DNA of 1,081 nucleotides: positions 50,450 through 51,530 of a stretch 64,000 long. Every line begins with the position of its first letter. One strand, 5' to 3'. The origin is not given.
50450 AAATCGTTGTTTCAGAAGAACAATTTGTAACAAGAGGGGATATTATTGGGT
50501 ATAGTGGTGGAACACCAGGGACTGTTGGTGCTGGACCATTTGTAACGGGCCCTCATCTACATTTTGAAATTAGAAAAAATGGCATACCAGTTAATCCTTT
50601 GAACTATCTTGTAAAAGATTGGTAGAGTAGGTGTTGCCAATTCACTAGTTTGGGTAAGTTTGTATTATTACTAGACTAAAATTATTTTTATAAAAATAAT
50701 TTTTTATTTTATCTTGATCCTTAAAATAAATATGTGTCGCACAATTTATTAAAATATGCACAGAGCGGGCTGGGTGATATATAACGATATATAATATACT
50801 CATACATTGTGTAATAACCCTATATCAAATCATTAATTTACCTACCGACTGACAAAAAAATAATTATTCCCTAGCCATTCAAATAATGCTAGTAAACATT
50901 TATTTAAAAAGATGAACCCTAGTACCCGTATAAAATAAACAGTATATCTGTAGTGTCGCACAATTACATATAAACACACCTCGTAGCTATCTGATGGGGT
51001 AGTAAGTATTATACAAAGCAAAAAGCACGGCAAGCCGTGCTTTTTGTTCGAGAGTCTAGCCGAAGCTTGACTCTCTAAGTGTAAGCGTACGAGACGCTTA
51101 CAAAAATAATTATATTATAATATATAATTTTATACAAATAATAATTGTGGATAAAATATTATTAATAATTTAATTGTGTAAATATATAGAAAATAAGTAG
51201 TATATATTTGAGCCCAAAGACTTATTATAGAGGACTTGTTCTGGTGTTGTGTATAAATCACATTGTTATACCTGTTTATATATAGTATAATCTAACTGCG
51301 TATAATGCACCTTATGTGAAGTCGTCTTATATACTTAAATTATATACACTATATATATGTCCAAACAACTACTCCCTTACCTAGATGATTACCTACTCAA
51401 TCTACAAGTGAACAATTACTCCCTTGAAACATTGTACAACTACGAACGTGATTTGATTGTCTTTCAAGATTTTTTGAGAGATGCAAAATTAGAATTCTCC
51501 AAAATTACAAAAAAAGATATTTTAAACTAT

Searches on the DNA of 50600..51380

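Call 96: search_rna_families(source=window, start=50600, end=51380, threshold=evalue, max_evalue=1)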
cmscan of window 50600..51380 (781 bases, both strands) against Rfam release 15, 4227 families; matches with E-value up to 1: 2.
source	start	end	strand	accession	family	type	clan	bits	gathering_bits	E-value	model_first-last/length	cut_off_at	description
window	51003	51079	-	RF02621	BSnc120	Gene; sRNA;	-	22.9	114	0.014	1-88/88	no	Brucella sRNA 120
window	50978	51047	+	RF02057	STnc40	Gene; sRNA;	-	21.7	45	0.39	1-70/70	no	Salmonella enterica sRNA STnc40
